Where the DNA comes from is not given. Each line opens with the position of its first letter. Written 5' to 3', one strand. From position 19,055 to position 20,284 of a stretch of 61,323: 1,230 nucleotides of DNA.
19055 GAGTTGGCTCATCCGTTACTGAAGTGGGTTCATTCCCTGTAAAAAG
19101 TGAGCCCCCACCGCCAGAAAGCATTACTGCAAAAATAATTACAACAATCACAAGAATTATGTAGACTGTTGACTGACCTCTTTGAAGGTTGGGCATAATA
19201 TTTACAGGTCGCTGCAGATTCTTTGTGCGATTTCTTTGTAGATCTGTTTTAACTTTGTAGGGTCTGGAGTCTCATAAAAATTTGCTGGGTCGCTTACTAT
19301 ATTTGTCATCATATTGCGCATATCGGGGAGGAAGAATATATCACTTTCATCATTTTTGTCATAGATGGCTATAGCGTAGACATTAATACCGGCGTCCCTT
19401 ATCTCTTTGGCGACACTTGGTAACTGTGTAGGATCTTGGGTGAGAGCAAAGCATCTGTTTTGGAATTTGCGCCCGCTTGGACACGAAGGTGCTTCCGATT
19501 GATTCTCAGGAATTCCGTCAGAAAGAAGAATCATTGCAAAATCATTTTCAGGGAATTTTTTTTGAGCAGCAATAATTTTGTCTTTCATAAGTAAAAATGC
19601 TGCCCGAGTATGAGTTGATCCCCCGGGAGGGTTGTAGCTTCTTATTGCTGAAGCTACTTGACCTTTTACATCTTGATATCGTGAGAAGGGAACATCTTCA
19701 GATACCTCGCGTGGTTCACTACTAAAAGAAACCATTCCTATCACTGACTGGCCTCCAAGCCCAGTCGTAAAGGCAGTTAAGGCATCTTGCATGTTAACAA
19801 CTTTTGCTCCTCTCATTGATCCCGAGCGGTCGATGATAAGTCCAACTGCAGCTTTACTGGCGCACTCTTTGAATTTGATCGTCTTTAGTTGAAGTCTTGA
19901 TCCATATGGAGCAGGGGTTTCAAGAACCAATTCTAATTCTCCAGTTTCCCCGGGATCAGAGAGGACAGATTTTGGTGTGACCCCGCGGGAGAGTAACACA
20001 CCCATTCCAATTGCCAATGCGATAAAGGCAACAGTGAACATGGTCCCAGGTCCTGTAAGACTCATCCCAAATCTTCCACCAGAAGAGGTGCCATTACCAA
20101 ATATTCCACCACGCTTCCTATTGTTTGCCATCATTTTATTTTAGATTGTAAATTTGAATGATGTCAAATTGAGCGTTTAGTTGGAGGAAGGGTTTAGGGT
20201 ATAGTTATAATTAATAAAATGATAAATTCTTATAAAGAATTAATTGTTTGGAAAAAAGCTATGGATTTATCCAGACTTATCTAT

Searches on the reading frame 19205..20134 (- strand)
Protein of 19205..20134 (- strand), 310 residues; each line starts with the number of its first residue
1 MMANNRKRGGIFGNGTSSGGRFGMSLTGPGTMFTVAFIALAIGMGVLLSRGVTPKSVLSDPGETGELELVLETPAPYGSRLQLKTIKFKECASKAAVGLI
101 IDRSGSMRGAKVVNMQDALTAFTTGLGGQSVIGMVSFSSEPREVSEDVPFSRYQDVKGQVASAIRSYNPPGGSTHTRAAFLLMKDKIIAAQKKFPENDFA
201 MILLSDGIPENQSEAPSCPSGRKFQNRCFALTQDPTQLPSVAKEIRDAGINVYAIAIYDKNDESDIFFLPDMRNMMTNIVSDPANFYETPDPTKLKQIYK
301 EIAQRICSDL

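Call 6: search_protein_families(library=pfam, proteins=[window:19205-20134:-], max_evalue=0.01)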
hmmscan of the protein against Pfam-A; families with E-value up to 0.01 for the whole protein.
window:19205-20134:- (310 aa): 3 families
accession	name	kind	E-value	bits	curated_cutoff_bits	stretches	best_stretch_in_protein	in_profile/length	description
PF00092.34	VWA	-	1.1e-15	58.8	23.8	1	99-300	4-173/174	von Willebrand factor type A domain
PF13519.12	VWA_2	-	1e-08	36.2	27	1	99-207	3-106/107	von Willebrand factor type A domain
PF13768.12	VWA_3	-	0.0002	21.9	27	1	97-242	3-146/155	von Willebrand factor type A domain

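Call 40: find_related_loci(query=A4, collection=genome_contigs, flank=10000)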
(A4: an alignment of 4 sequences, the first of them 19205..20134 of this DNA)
Query A4 (310 aa) in genome_contigs; peptide patterns used: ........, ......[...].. (x = any residue, [..] = any of these).
147 stretches matched a pattern; 11 encode a relative of the query (tblastn E <= 1e-3); 11 distinct loci.
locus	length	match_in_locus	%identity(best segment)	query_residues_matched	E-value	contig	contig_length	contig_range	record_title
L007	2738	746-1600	87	26-310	5e-180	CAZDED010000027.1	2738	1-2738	MAG TPA_asm: uncultured Gammaproteobacteria bacterium isolate SRP278252_co2_138 genome assembly, contig: NODE_85233_leng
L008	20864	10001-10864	79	25-310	5e-152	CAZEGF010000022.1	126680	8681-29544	MAG TPA_asm: uncultured Gammaproteobacteria bacterium isolate SRP135725_co2_582 genome assembly, contig: k141_3852637, w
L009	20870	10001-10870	61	22-309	1e-117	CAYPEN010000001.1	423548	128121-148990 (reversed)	MAG TPA_asm: uncultured Gammaproteobacteria bacterium isolate SRP263991_co5_217 genome assembly, contig: NODE_12_length_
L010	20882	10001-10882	60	22-309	4e-113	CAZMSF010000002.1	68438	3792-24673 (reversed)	MAG TPA_asm: uncultured Gammaproteobacteria bacterium isolate SRP135725_co1_372 genome assembly, contig: NODE_280_length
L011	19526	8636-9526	39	2-309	3e-59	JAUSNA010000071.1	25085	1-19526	MAG: Candidatus Levyibacteriota bacterium isolate E19_metabat.bin.104 E19_k141_473318, whole genome shotgun sequence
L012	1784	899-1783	39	1-309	1e-60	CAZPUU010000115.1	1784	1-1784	MAG TPA_asm: uncultured Gammaproteobacteria bacterium isolate SRP192515_co2_165 genome assembly, contig: NODE_73962_leng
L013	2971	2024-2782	40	22-307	2e-53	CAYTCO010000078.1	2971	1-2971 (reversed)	MAG TPA_asm: uncultured Gammaproteobacteria bacterium isolate SRP286056_co1_355 genome assembly, contig: NODE_56837_leng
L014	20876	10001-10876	35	1-308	1e-52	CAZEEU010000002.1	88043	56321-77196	MAG TPA_asm: uncultured Gammaproteobacteria bacterium isolate SRP286056_co1_676 genome assembly, contig: NODE_201_length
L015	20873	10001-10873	35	1-308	5e-51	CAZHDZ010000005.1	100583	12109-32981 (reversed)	MAG TPA_asm: uncultured Gammaproteobacteria bacterium isolate SRP286056_co1_222 genome assembly, contig: NODE_151_length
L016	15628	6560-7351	38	2-307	8e-51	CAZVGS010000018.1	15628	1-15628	MAG TPA_asm: uncultured Gammaproteobacteria bacterium isolate binchicken_co16_182 genome assembly, contig: NODE_6343_len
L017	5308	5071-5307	48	2-87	2e-17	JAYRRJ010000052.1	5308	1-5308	MAG: Candidatus Levyibacteriota bacterium isolate XM1_ASGE3bin.27 k141_332099, whole genome shotgun sequence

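Call 45: search_protein_families(library=ncbifam, proteins=[window:19205-20134:-], max_evalue=1)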
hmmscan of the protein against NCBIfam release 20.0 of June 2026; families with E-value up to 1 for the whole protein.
window:19205-20134:- (310 aa): 1 family
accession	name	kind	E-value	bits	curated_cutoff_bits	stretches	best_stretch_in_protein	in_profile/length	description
TIGR03788.1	marine_srt_targ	equivalog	0.031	12.7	551.65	1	97-152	274-329/629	marine proteobacterial sortase target protein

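Call 46: search_protein_families(library=pfam, proteins=[L010:11902-14493:+, L016:8423-10717:+, L011:10676-12559:+, L015:11570-13321:+, L009:11985-13682:+, L008:7150-9276:-, L014:11611-13299:+], max_evalue=1)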
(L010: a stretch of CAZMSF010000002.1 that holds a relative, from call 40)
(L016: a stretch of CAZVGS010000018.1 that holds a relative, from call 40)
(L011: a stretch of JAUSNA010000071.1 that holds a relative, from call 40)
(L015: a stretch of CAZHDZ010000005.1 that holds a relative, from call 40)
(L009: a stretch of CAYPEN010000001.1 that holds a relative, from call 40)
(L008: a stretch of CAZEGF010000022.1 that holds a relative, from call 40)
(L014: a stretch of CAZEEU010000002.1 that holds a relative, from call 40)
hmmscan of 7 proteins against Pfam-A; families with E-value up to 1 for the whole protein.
L010:11902-14493:+ (864 aa): 0 families

L016:8423-10717:+ (765 aa): 2 families
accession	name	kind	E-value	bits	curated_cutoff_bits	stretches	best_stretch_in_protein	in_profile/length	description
PF11647.13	MLD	-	0.29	11.7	35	1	57-92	2-37/81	Membrane Localization Domain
PF14608.12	zf-CCCH_2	-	0.37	11.9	25.8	1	181-195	1-15/19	RNA-binding, Nab2-type zinc finger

L011:10676-12559:+ (628 aa): 0 families

L015:11570-13321:+ (584 aa): 0 families

L009:11985-13682:+ (566 aa): 0 families

L008:7150-9276:- (709 aa): 0 families

L014:11611-13299:+ (563 aa): 0 families
